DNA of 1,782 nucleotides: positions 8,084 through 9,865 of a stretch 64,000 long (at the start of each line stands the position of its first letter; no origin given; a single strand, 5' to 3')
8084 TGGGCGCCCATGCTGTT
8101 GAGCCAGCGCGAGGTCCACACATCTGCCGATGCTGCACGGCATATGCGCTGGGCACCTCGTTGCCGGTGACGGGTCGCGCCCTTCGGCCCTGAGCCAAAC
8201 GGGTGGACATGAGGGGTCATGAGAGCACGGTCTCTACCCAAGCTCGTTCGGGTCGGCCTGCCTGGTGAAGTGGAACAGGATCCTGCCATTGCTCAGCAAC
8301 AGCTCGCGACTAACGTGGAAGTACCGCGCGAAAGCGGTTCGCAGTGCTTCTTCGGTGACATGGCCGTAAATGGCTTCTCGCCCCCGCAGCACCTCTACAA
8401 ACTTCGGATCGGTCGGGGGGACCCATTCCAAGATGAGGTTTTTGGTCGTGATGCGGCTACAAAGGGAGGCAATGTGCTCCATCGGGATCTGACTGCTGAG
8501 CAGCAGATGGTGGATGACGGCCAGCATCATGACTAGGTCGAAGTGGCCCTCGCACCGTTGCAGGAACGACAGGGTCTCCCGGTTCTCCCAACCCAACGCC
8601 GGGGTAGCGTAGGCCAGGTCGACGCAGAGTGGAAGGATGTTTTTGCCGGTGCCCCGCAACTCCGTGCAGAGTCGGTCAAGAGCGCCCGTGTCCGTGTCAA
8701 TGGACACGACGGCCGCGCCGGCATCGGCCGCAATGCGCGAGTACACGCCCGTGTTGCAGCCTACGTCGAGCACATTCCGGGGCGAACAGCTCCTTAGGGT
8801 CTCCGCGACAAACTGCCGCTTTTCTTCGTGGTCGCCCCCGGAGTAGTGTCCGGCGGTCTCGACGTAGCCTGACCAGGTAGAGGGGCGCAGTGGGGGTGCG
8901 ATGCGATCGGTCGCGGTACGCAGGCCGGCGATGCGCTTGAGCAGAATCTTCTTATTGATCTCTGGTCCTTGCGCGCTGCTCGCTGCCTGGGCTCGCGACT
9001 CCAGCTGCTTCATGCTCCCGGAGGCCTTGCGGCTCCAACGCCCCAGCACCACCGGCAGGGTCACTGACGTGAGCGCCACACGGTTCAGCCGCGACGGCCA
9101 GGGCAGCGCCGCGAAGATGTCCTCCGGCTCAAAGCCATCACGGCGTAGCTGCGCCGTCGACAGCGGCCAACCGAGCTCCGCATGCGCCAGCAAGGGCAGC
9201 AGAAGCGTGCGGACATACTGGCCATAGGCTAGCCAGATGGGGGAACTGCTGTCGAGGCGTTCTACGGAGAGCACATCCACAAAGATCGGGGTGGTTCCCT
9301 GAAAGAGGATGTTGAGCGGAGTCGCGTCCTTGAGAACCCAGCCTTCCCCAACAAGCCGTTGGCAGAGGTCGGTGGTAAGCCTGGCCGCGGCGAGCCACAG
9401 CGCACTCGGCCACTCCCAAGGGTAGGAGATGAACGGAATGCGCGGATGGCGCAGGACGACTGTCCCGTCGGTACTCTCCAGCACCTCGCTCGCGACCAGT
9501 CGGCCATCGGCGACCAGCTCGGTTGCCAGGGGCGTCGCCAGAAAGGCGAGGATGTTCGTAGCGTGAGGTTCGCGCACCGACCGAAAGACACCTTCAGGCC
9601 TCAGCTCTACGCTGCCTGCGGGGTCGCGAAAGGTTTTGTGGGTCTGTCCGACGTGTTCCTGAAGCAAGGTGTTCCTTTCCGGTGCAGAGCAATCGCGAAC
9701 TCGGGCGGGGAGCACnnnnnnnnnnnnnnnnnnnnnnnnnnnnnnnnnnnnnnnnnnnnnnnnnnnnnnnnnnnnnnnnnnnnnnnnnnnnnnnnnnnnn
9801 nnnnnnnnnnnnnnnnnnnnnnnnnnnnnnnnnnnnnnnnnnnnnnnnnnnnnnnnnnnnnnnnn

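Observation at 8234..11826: Three-gene envelope-modification module: kinase-methyltransferase fusion, tiny YVDPGSG peptide and LtaS/EptA-like transferase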

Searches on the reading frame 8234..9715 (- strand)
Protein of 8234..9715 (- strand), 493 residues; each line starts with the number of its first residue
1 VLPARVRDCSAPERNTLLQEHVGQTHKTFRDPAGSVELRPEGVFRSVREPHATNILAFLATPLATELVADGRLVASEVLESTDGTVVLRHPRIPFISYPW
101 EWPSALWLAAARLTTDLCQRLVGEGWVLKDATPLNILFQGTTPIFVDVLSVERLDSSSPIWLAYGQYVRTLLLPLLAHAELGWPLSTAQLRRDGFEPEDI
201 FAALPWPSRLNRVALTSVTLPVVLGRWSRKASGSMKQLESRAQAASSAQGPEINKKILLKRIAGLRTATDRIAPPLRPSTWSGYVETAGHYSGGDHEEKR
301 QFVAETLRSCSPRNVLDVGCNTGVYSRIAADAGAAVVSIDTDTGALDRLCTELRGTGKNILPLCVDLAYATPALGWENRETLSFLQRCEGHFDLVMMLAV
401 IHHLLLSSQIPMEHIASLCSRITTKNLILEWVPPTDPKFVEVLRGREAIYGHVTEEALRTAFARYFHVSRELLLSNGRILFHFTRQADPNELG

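Call 3: search_protein_families(library=pfam, proteins=[window:8234-9715:-], max_evalue=0.1)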
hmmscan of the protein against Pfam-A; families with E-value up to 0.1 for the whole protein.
window:8234-9715:- (493 aa): 6 families
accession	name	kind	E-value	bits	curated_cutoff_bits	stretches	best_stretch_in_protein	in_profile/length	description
PF08242.18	Methyltransf_12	-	1.5e-06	29.3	30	1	316-406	1-79/98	Methyltransferase domain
PF13489.12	Methyltransf_23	-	1.7e-06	28.3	27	1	302-419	12-108/164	Methyltransferase domain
PF08241.18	Methyltransf_11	-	3.7e-05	24.7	21.2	1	316-404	1-73/95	Methyltransferase domain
PF13649.12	Methyltransf_25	-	3.8e-05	24.7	27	1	315-403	1-76/97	Methyltransferase domain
PF08003.17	Methyltransf_9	-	0.0099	15.3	23.8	1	299-346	103-151/315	Protein of unknown function (DUF1698)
PF05175.20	MTS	-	0.013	15.6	23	1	287-348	7-70/170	Methyltransferase small domain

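Call 4: search_protein_families(library=ncbifam, proteins=[window:8234-9715:-], max_evalue=0.1)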
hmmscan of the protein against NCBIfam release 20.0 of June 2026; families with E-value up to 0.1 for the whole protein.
window:8234-9715:- (493 aa): 17 families
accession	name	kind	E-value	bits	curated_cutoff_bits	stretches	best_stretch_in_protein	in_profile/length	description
TIGR04290.1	meth_Rta_06860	hypoth_equivalog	3.8e-07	29.8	300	1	286-405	22-129/226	TIGR04290 family methyltransferase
NF043040.1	corrin_prot_MT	hypoth_equivalog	5e-06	26.1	180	1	291-348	22-78/216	corrinoid protein-associated methyltransferase CpaM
NF001786.0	PRK00517.2-4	equivalog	7.1e-05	22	327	1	311-348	143-180/277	50S ribosomal protein L11 methyltransferase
TIGR02021.1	BchM-ChlM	equivalog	8.1e-05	22.1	158.9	1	309-341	52-84/218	magnesium protoporphyrin IX methyltransferase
TIGR01983.1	UbiG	equivalog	0.00014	21.2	102.95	1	309-410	47-135/228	bifunctional 2-polyprenyl-6-hydroxyphenol methylase/3-demethylubiquinol 3-O-methyltransferase UbiG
NF011650.0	PRK15068.1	equivalog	0.0007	18.6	209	1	299-429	110-225/324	tRNA 5-methoxyuridine(34)/uridine 5-oxyacetic acid(34) synthase CmoB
TIGR00452.1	TIGR00452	equivalog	0.0015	17.4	275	1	299-344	105-151/316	tRNA 5-methoxyuridine(34)/uridine 5-oxyacetic acid(34) synthase CmoB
NF001241.0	PRK00216.1-2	equivalog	0.0027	17.4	327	1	292-347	32-87/231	demethylmenaquinone methyltransferase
NF051855.1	GlySarMtaseBact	equivalog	0.0041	16.8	350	1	299-354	41-96/259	glycine/sarcosine N-methyltransferase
NF011529.0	PRK14968.1-3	equivalog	0.0052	16.2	162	1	302-348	25-71/198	putative methyltransferase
TIGR01444.1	fkbM_fam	subfamily_domain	0.011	16.2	37.7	1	315-358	2-47/143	FkbM family methyltransferase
NF001785.0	PRK00517.2-2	equivalog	0.014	14.5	188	1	310-345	144-180/282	50S ribosomal protein L11 methyltransferase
NF008405.0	PRK11207.1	equivalog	0.023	14.2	218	1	303-349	22-68/198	tellurite resistance methyltransferase TehB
NF007610.0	PRK10258.1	equivalog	0.036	13.4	342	1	296-347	23-78/251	malonyl-ACP O-methyltransferase BioC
NF004522.0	PRK05867.1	equivalog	0.053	13.2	447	1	314-369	13-71/255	SDR family oxidoreductase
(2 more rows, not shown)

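Call 5: search_solved_structures(query=window:8234-9715:-, max_evalue=1, show_alignments=2)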
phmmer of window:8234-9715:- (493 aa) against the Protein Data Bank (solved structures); distinct sequences matched with E-value up to 1: 20.
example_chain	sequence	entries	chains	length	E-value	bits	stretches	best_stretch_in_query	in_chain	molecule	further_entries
7wzg_A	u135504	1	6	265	0.00048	22.3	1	308-349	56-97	Cypemycin N-terminal methyltransferase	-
4uw0_A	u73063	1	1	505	0.0012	21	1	311-439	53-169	WBDD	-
4azw_A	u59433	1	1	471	0.0012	20.9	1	311-438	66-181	WBDD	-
4azs_A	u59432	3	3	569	0.0018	20.4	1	311-439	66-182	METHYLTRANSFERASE WBDD | WBDD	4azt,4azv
4ax8_A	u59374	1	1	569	0.0018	20.4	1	311-439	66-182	WBDD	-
3e8s_A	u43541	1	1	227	0.019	17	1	306-405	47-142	Putative SAM Dependent Methyltransferase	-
1f3l_A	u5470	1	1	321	0.031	16.3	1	297-341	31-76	PROTEIN ARGININE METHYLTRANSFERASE PRMT3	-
2fyt_A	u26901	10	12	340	0.067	15.2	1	297-340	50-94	Protein arginine N-methyltransferase 3 | PRMT3 protein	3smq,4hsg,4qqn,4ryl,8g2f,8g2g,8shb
6dnz_A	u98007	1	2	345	0.073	15.1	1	313-346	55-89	Arginine N-methyltransferase, putative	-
7pd7_A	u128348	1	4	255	0.33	12.9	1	298-343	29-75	Methyltransferase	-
9khp_A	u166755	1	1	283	0.44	12.5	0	314-347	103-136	Class I SAM-dependent methyltransferase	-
9klx_A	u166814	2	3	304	0.5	12.3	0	314-347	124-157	Class I SAM-dependent methyltransferase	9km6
1r74_A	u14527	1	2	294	0.5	12.3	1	300-346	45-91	Glycine N-methyltransferase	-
2azt_A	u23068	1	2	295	0.5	12.3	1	300-346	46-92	Glycine N-methyltransferase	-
12yi_A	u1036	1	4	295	0.5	12.3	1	300-346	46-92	Glycine N-methyltransferase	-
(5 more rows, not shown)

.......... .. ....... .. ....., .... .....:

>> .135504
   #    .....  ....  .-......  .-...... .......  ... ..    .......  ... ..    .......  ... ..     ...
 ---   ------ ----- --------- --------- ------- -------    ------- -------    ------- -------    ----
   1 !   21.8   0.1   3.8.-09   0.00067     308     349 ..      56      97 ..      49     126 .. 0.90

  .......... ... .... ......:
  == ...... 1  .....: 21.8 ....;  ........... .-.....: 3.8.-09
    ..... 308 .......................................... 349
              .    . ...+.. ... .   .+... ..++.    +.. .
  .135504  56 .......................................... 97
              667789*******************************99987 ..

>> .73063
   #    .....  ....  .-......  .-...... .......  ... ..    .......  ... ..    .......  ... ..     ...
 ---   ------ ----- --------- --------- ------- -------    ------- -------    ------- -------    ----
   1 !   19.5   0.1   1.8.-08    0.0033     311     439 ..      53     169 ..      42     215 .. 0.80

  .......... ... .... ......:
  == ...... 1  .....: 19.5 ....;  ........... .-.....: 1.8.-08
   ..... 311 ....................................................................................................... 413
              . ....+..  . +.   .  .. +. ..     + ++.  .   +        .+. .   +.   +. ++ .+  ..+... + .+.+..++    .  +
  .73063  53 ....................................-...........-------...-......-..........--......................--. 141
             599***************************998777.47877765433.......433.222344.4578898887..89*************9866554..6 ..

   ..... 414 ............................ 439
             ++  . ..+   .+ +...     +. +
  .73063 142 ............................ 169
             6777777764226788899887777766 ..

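Call 7: find_homologous_proteins(query=window:8234-9715:-)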
Query window:8234-9715:- (493 aa): 2538 proteins with E <= 0.001 among 8000 candidates; the best 120 are listed.
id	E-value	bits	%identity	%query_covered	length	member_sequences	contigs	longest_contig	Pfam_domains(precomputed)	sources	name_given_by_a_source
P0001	0.0e+0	1084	100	97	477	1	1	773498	PF13489.13,PF08242.19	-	-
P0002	2.1e-217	741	69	94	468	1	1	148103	PF13489.13,PF13649.13,PF08241.19,PF08242.19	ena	-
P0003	3.8e-215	733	67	95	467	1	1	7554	PF13489.13,PF13649.13,PF08241.19,PF08242.19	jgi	-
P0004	1.2e-214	732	67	95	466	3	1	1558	PF13489.13,PF13649.13,PF08241.19,PF08242.19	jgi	jgi:2-polyprenyl-3-methyl-5-hydroxy-6-metoxy-1,4-benzoquinol methylase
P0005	5.6e-210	716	67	94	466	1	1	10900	PF13489.13,PF13649.13,PF08241.19,PF08242.19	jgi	jgi:2-polyprenyl-3-methyl-5-hydroxy-6-metoxy-1,4-benzoquinol methylase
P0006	2.4e-208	711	66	95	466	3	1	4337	PF13489.13,PF13649.13,PF08241.19,PF08242.19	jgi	jgi:SAM-dependent methyltransferase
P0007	9.9e-205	699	66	95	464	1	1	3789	PF13489.13,PF13649.13,PF08241.19,PF08242.19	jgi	jgi:2-polyprenyl-3-methyl-5-hydroxy-6-metoxy-1,4-benzoquinol methylase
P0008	3.2e-201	687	66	95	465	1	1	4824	PF13489.13,PF08242.19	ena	-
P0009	5.4e-201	687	65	94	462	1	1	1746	PF13489.13,PF13649.13,PF08241.19,PF08242.19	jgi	-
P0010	4.1e-199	681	63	95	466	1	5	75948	PF13489.13,PF08242.19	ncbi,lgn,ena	-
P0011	5.0e-199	680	65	95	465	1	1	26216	PF13489.13,PF08242.19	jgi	jgi:SAM-dependent methyltransferase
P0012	7.3e-197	673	63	94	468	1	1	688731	PF08241.19,PF08242.19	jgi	jgi:2-polyprenyl-3-methyl-5-hydroxy-6-metoxy-1,4-benzoquinol methylase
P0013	3.9e-194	664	62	95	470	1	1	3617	PF13489.13,PF05175.21,PF13649.13,PF08241.19,PF08242.19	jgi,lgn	jgi:2-polyprenyl-3-methyl-5-hydroxy-6-metoxy-1,4-benzoquinol methylase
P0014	2.5e-193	661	63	93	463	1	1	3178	PF13489.13,PF13649.13,PF08241.19,PF08242.19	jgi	jgi:SAM-dependent methyltransferase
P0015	3.7e-192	658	62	94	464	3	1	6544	PF13489.13,PF08242.19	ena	-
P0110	5.8e-185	634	62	93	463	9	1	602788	PF13489.13,PF08242.19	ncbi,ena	-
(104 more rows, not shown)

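Call 8: find_encoding_contigs(protein=P0012, flank=6000, max_places=2)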
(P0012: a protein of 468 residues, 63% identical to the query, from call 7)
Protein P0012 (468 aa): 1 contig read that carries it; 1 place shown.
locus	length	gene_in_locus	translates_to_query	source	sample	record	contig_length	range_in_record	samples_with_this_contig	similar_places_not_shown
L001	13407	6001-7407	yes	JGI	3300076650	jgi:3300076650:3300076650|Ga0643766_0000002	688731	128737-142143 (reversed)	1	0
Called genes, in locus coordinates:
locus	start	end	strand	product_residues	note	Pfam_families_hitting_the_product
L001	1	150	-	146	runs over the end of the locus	PF00892:EamA (weak)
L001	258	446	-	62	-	-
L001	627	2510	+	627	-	PF02922:CBM_48, PF00128:Alpha-amylase, PF02806:Alpha-amylase_C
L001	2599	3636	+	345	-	-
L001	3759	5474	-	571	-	PF04773:FecR (faint)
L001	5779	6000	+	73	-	-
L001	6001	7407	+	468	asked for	PF08241:Methyltransf_11 (weak), PF08242:Methyltransf_12 (weak)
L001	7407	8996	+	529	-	PF00884:Sulfatase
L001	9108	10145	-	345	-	PF00365:PFK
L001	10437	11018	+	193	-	-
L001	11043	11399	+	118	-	PF07589:PEP_exosort_dom (weak)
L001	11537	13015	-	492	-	PF02310:B12-binding, PF04055:Radical_SAM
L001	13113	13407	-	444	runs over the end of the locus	PF02321:OEP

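Call 9: find_encoding_contigs(protein=P0110, flank=6000, max_places=2)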
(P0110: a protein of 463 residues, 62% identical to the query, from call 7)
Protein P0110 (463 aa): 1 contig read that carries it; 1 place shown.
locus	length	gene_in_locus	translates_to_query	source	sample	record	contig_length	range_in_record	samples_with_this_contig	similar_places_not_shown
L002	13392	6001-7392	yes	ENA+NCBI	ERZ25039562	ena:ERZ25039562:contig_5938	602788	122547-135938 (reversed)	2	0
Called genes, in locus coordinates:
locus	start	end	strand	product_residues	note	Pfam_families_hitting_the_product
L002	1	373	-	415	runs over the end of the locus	PF02417:Chromate_transp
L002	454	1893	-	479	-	PF07732:Cu-oxidase_3, PF00394:Cu-oxidase, PF07731:Cu-oxidase_2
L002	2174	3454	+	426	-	PF02441:Flavoprotein, PF04127:DFP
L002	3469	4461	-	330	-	-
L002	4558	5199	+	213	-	-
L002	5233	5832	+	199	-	PF01467:CTP_transf_like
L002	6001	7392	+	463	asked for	PF13489:Methyltransf_23, PF08242:Methyltransf_12 (weak)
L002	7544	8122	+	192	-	PF02410:RsfS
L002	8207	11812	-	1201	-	PF13620:CarboxypepD_reg, PF13715:CarbopepD_reg_2 (faint), PF25183:OMP_b-brl_4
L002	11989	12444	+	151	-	PF02590:SPOUT_MTase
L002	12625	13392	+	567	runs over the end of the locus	PF22848:ASD1_dom, PF06964:Alpha-L-AF_C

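Call 18: search_dna_similar(query=window:8234-9715:-, collection=plasmids, mode=protein, max_evalue=0.00001, max_rows=30)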
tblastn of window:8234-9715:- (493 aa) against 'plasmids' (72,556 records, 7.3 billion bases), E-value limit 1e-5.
Records with a match: 65; places in all: 65; records where one place covers at least 80% of the query: 60.
Best place of each record, by identity: <60% 65.
By first word of the organism name: Sinorhizobium 57; Rhizobium 3; Singulisphaera 1; Ensifer 1; Gemmatirosa 1; Deltaproteobacteria 1; Novosphingobium 1.
By predicted mobility (MOB-suite, as given by PLSDB): conjugative 61; non-mobilizable 4.
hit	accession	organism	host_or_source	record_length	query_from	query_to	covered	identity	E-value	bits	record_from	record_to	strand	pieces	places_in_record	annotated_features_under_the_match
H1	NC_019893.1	Singulisphaera acidiphila DSM 18658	sphagnum peat from the bog Obukhovskoe ...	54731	28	481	92%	30.8%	5e-42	167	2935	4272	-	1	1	SAM-dependent methyltransferase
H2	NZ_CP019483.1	Sinorhizobium meliloti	alfalfa,whole organism,alfalfa nodule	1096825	23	485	94%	29.4%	1e-40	164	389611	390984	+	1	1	record has no annotation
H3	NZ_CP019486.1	Sinorhizobium meliloti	alfalfa,single cell,nitrogen fixing ...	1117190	23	485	94%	29.4%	1e-40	164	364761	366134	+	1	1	record has no annotation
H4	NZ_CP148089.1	Sinorhizobium meliloti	Medicago sativa,cell culture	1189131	23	485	94%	29.4%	1e-40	164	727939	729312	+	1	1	record has no annotation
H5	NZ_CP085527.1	Sinorhizobium meliloti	Medicago,cell culture,lupulina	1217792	23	485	94%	29.4%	1e-40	164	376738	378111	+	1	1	none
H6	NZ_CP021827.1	Sinorhizobium meliloti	Medicago truncatula,Single Cell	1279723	23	485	94%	29.4%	1e-40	164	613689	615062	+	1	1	record has no annotation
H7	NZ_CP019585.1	Sinorhizobium meliloti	Medicago arborea,tissue sample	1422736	23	485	94%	29.4%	1e-40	164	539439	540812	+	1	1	record has no annotation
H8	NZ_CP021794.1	Sinorhizobium meliloti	Medicago sativa,Single Cell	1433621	23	485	94%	29.4%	1e-40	164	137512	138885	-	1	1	none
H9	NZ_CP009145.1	Sinorhizobium meliloti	Medicago orbicularis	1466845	23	485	94%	29.4%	1e-40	164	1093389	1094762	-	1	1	none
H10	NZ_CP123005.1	Sinorhizobium meliloti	Medicago sativa,cell culture,nodules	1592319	23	485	94%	29.4%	1e-40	164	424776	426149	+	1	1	none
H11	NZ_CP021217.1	Sinorhizobium meliloti RU11/001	-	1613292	23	485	94%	29.4%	1e-40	164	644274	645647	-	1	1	none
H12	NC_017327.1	Sinorhizobium meliloti SM11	-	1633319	23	485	94%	29.4%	1e-40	164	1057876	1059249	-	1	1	none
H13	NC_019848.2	Sinorhizobium meliloti GR4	-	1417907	23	485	94%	29.4%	1e-40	163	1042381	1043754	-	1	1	record has no annotation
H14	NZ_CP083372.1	Ensifer canadensis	Melilotus albus,Cell Culture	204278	23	485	94%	29.4%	2e-40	163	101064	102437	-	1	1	noeA: nodulation protein NoeA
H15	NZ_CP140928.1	Sinorhizobium medicae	Medicago lupulina,whole organism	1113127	23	485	94%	29.4%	2e-40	163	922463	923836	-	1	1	record has no annotation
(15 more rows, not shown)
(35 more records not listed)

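Call 20: get_annotated_region(hit=H14, flank=6000)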
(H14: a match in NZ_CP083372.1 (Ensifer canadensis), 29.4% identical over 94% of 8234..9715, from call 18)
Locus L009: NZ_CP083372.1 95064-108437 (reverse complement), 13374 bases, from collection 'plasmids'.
description: Ensifer canadensis strain T173 plasmid pT173b, complete sequence
organism: Ensifer canadensis (NCBI taxid 555315)
taxonomy: Bacteria; Pseudomonadota; Alphaproteobacteria; Hyphomicrobiales; Rhizobiaceae; Ensifer; Ensifer canadensis
host: -; source: Melilotus albus,Cell Culture; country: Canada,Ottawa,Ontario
typing (MOB-suite, as given by PLSDB): non-mobilizable; mating-pair formation MPF_T
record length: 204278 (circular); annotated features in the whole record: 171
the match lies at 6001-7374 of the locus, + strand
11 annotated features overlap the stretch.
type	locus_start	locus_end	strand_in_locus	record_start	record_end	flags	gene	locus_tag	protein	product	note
CDS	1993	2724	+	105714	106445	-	ccoO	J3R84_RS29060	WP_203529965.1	cytochrome-c oxidase, cbb3-type subunit II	-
CDS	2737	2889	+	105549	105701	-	-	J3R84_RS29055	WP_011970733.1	CcoQ/FixQ family Cbb3-type cytochrome c oxidase assembly chaperone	-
CDS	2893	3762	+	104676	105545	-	ccoP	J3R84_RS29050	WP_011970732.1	cytochrome-c oxidase, cbb3-type subunit III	-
CDS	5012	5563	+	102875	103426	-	nodL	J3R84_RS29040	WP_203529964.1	nodulation O-acetyltransferase NodL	-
CDS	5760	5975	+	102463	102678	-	-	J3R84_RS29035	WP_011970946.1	hypothetical protein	-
CDS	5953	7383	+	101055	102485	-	noeA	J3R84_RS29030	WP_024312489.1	nodulation protein NoeA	-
CDS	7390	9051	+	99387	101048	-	noeB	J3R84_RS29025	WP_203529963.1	sulfatase-like hydrolase/transferase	-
CDS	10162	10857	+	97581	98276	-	-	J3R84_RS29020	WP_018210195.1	GntR family transcriptional regulator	-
CDS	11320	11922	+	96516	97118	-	-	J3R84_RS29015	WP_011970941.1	amino acid synthesis family protein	-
CDS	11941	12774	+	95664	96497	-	-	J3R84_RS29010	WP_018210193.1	alpha/beta fold hydrolase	-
CDS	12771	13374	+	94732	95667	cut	-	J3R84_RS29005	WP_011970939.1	flavin reductase family protein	-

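Call 21: get_annotated_region(hit=H1, flank=6000)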
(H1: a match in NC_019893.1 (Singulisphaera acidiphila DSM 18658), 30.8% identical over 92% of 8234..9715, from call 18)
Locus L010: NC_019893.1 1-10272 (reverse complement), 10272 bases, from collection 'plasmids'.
description: Singulisphaera acidiphila DSM 18658 plasmid pSINAC01, complete sequence
organism: Singulisphaera acidiphila DSM 18658 (NCBI taxid 886293)
taxonomy: Bacteria; Planctomycetota; Planctomycetia; Isosphaerales; Isosphaeraceae; Singulisphaera; Singulisphaera acidiphila; Singulisphaera acidiphila DSM 18658
host: -; source: sphagnum peat from the bog Obukhovskoe (acidic wetland); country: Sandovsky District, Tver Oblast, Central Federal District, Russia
typing (MOB-suite, as given by PLSDB): non-mobilizable; replicon rep_cluster_1545
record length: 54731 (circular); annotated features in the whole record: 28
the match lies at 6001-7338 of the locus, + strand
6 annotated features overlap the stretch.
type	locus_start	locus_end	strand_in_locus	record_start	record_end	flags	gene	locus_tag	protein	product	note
CDS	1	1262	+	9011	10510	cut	-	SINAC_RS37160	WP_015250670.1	replication initiator protein A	-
CDS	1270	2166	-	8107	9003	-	-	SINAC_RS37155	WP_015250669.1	ParB/RepB/Spo0J family partition protein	GO:0007059 - chromosome segregation [Evidence IEA]; GO:0000910 - cytokinesis [Evidence IEA]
CDS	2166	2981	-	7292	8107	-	-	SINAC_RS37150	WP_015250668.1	ParA family protein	-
CDS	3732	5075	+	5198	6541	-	-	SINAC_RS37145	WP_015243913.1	IS4 family transposase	-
CDS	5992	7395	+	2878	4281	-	-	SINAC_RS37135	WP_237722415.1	SAM-dependent methyltransferase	-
CDS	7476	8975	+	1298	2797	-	-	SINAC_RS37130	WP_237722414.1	LTA synthase family protein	-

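Call 26: find_related_loci(query=A1, collection=genome_contigs, flank=5000)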
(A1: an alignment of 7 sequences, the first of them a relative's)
Query A1 (477 aa) in genome_contigs; peptide patterns used: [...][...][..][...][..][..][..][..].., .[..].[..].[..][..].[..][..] (x = any residue, [..] = any of these).
599 stretches matched a pattern (row limit reached: there are more); 592 encode a relative of the query (tblastn E <= 1e-3); the best 80 are kept; 80 distinct loci.
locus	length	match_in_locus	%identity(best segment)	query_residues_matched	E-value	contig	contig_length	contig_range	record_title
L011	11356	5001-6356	62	12-470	0e+0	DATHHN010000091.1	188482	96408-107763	MAG TPA_asm: Edaphobacter sp. isolate SMAG_U12501 k141_392294, whole genome shotgun sequence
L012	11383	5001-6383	64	1-465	0e+0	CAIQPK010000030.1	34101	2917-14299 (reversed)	MAG: uncultured Acidobacteria bacterium isolate Umea3_bin-3611 genome assembly, contig: bin-3611:30/94, whole genome sho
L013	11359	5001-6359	60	9-470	0e+0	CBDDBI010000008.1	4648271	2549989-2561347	MAG: uncultured Granulicella sp. isolate 00e40aba-00b0-44f7-83e1-f3894d139521 genome assembly, contig: ctg132445, whole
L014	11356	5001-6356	59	12-470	0e+0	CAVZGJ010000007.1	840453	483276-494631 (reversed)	MAG: uncultured Acidobacteriaceae bacterium isolate MFD05521.bin.3.61 genome assembly, contig: contig_27724, whole genom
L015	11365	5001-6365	62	12-470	1e-179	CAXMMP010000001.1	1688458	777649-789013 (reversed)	MAG: uncultured Granulicella sp. isolate 41850050-34d7-45fd-8fb6-71dcb2dcf796 genome assembly, contig: contig_1, whole g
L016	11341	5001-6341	60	9-463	3e-176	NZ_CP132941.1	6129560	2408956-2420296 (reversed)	Tunturiibacter psychrotolerans strain X4BP1 chromosome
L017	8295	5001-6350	56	12-470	2e-171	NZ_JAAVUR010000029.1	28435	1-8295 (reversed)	Granulicella sp. dw_53 29, whole genome shotgun sequence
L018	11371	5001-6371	57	9-470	1e-169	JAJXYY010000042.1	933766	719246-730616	MAG: Acidobacteria bacterium isolate BP7.bin24 NODE_1_length_933766_cov_3.432035, whole genome shotgun sequence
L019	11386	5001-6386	56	11-467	7e-167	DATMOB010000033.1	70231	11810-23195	MAG TPA_asm: Granulicella sp. isolate SMAG_U12865 k141_1812818, whole genome shotgun sequence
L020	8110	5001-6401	54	11-471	6e-155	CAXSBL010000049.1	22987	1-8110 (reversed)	MAG: uncultured Bryocella sp. isolate private_X11_metawrap_bin.1 genome assembly, contig: private_X11_metawrap_bin.1_49,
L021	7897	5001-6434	49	11-470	6e-142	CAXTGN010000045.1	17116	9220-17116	MAG TPA_asm: uncultured Acidobacteriaceae bacterium isolate private_X15_metawrap_bin.1 genome assembly, contig: private_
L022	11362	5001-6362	46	11-470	5e-133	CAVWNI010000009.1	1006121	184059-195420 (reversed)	MAG: uncultured Acidobacteriota bacterium isolate MFD09495.bin.1.139 genome assembly, contig: contig_878, whole genome s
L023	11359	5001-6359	49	12-470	1e-132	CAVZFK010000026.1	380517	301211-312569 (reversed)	MAG: uncultured Acidobacteriota bacterium isolate MFD05705.bin.3.69 genome assembly, contig: contig_80604, whole genome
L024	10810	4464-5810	47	11-465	2e-129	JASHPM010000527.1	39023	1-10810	MAG: Acidobacteriaceae bacterium isolate JOPF049 JOPF_A063_contig_101162, whole genome shotgun sequence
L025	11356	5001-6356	45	9-465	2e-128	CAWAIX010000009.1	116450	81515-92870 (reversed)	MAG: uncultured Acidobacteriaceae bacterium isolate MFD02579.bin.1.54 genome assembly, contig: contig_1943, whole genome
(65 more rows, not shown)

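Call 43: predict_structure(alignment_id=A2)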
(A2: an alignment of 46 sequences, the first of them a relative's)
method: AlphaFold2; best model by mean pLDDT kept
length: 477 residues; sequences in the alignment: 46
mean_pLDDT: 90.7   pTM: 0.90
mean pLDDT of the five models: 90.7, 90.0, 89.9, 88.9, 88.5
residues with pLDDT >= 90: 358; 70-90: 84; 50-70: 26; < 50: 9
segments of 3 or more residues with pLDDT < 50: 1-7
pLDDT, mean of each block of 10 residues (from residue 1): 44 71 92 92 98 98 92 95 96 98 98 95 97 94 93 96 94 88 96 95 95 77 75 89 96 92 71 72 97 98 96 98 96 95 97 89 88 97 94 95 97 94 85 91 97 96 97 61
secondary structure, 60 per line:
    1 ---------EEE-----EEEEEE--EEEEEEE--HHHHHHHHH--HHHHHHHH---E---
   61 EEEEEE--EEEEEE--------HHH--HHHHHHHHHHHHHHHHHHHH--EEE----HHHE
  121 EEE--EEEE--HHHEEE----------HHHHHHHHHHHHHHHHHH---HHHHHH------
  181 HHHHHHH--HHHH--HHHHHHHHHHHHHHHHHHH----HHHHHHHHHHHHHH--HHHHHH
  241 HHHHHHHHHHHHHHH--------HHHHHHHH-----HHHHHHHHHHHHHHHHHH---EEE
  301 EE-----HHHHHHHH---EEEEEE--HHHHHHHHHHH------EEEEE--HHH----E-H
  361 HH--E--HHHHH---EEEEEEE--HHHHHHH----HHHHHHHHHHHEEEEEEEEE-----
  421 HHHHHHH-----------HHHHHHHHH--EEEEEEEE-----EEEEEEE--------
elements in order: E10-12 E18-23 E26-32 H35-43 H46-53 E61-66 E69-74 H88-107 E110-112 E120-123 E126-129 E135-137 H148-165 H169-174 H181-187 H190-193 H196-214 H219-232 H235-255 H264-271 H277-294 E298-302 H308-315 E319-324 H327-337 E344-348 H368-372 E376-382 H385-391 H396-406 E407-415 H421-427 H439-447 E450-457 E463-469
